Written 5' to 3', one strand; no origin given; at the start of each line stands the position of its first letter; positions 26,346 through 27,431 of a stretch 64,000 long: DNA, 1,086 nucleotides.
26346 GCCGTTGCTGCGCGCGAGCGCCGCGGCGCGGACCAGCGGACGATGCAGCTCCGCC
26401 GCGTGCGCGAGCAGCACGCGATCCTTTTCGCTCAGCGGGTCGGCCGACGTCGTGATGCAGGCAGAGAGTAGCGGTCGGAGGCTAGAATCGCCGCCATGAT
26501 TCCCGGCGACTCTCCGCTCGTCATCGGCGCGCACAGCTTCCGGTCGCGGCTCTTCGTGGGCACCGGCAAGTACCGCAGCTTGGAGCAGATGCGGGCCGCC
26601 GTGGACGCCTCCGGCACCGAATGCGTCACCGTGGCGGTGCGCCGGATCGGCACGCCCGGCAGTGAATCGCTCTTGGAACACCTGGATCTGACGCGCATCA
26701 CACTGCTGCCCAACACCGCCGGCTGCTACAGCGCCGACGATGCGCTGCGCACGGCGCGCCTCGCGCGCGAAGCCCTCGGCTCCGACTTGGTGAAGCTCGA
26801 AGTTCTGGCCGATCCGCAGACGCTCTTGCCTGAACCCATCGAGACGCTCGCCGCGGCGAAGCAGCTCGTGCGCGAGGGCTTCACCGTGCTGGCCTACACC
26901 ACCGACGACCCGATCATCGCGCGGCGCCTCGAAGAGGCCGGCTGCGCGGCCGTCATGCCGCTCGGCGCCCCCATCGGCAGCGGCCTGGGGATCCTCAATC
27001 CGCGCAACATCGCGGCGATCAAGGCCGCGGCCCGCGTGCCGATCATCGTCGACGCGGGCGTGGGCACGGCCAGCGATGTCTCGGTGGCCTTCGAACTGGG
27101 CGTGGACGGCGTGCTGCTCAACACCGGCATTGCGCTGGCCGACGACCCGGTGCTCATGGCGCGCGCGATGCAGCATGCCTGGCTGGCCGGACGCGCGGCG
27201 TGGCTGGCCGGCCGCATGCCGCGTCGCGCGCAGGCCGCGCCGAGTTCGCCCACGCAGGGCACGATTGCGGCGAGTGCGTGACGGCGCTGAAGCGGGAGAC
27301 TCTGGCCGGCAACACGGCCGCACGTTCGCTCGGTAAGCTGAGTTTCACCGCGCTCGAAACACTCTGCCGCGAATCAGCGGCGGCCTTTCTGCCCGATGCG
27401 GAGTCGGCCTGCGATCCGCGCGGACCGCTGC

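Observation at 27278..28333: GalT-like HIT nucleotidyltransferase translationally coupled (GTGA) to thiG, in a thi locus lacking thiF/thiO/thiH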

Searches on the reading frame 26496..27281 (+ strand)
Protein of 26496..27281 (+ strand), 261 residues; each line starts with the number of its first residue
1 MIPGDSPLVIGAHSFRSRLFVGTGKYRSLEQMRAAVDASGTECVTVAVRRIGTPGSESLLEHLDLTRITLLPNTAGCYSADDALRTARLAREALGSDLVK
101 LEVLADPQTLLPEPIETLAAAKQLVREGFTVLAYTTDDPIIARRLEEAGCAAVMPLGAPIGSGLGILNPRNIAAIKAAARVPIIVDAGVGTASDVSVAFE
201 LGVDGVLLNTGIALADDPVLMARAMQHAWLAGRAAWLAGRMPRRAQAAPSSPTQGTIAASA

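Call 3: search_protein_families(library=pfam, proteins=[window:26496-27281:+], max_evalue=0.01)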
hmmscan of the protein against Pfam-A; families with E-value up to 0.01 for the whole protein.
window:26496-27281:+ (261 aa): 3 families
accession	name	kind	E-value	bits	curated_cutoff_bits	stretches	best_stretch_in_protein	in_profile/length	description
PF05690.20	ThiG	-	1.7e-103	345.7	23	1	10-252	2-247/247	Thiazole biosynthesis protein ThiG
PF00977.27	His_biosynth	-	0.00029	20.8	23.6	1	171-224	64-115/228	Histidine biosynthesis protein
PF01070.24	FMN_dh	-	0.0089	15.5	24.9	0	175-208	266-301/350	FMN-dependent dehydrogenase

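Call 4: search_protein_families(library=ncbifam, proteins=[window:26496-27281:+], max_evalue=0.01)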
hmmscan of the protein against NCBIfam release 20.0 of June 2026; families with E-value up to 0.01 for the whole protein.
window:26496-27281:+ (261 aa): 8 families
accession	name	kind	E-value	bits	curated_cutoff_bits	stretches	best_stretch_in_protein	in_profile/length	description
NF003302.0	PRK04302.1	subfamily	2.9e-07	30.5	132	1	173-219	165-212/223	triose-phosphate isomerase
TIGR00343.1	TIGR00343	equivalog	0.00026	20.6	438.45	1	174-228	191-247/287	pyridoxal 5'-phosphate synthase lyase subunit PdxS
NF003215.0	PRK04180.1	equivalog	0.00029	20.4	395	1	172-228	200-258/298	pyridoxal 5'-phosphate synthase lyase subunit PdxS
NF010112.0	PRK13585.1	equivalog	0.00066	19.3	243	1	137-226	149-236/241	1-(5-phosphoribosyl)-5-[(5-phosphoribosylamino)methylideneamino]imidazole-4-carboxamide isomerase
TIGR03151.1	enACPred_II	equivalog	0.00092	18.6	453.1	1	140-217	120-198/307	enoyl-[acyl-carrier-protein] reductase FabK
TIGR00419.1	tim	equivalog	0.0015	18.4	130.6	1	175-216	187-228/228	triose-phosphate isomerase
NF000736.0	PRK00043.2-3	equivalog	0.0046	16.4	227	1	177-225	154-201/207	thiamine phosphate synthase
TIGR03572.1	WbuZ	equivalog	0.0075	15.7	299.7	0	173-213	67-107/232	glycosyl amidation-associated protein WbuZ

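Call 28: search_solved_structures(query=window:26496-27281:+, max_evalue=0.001, show_alignments=2)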
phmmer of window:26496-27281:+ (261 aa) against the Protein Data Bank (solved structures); distinct sequences matched with E-value up to 0.001: 36.
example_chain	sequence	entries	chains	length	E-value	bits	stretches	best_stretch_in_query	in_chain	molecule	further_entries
1wv2_A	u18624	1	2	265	8.9e-91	307.3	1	5-257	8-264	Thiazole biosynthesis protein thiG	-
5z9y_A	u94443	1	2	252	1.4e-77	264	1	5-253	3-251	Thiazole synthase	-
1xm3_A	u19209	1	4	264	2.4e-75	256.7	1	6-256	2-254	Thiazole biosynthesis protein thiG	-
1tyg_A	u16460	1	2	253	5.5e-75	255.6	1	8-255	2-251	Thiazole biosynthesis protein thiG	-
2htm_A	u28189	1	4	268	4.4e-59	203.5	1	10-256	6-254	Thiazole biosynthesis protein thiG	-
4n6e_A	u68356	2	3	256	1.8e-40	142.6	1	5-247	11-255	Putative thiosugar synthase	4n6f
8qoc_A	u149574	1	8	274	1.2e-08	38.4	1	173-241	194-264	Pyridoxal 5'-phosphate synthase subunit PdxS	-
8u7j_A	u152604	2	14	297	1.4e-08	38.2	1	173-241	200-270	Pyridoxal 5'-phosphate synthase subunit PdxS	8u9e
5lnt_A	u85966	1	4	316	2.2e-08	37.5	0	174-230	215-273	Pyridoxal 5'-phosphate synthase subunit PDX1.1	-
6hxg_B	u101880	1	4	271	2.2e-08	37.5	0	175-228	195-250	Pyridoxal 5'-phosphate synthase subunit PDX1.3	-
6hx3_B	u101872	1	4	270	2.4e-08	37.3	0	175-228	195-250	Pyridoxal 5'-phosphate synthase subunit PDX1.3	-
7nhe_A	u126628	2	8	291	2.7e-08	37.2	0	175-228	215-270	Pyridoxal 5'-phosphate synthase subunit PDX1.3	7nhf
8s2w_A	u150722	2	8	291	2.9e-08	37.1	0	175-228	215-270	Pyridoxal 5'-phosphate synthase subunit PDX1.3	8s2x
5lnr_A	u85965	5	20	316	3.5e-08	36.8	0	175-228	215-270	Pyridoxal 5'-phosphate synthase subunit PDX1.3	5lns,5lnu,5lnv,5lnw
5k2z_A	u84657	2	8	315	3.6e-08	36.8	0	175-228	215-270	Pyridoxal 5'-phosphate synthase subunit PDX1.3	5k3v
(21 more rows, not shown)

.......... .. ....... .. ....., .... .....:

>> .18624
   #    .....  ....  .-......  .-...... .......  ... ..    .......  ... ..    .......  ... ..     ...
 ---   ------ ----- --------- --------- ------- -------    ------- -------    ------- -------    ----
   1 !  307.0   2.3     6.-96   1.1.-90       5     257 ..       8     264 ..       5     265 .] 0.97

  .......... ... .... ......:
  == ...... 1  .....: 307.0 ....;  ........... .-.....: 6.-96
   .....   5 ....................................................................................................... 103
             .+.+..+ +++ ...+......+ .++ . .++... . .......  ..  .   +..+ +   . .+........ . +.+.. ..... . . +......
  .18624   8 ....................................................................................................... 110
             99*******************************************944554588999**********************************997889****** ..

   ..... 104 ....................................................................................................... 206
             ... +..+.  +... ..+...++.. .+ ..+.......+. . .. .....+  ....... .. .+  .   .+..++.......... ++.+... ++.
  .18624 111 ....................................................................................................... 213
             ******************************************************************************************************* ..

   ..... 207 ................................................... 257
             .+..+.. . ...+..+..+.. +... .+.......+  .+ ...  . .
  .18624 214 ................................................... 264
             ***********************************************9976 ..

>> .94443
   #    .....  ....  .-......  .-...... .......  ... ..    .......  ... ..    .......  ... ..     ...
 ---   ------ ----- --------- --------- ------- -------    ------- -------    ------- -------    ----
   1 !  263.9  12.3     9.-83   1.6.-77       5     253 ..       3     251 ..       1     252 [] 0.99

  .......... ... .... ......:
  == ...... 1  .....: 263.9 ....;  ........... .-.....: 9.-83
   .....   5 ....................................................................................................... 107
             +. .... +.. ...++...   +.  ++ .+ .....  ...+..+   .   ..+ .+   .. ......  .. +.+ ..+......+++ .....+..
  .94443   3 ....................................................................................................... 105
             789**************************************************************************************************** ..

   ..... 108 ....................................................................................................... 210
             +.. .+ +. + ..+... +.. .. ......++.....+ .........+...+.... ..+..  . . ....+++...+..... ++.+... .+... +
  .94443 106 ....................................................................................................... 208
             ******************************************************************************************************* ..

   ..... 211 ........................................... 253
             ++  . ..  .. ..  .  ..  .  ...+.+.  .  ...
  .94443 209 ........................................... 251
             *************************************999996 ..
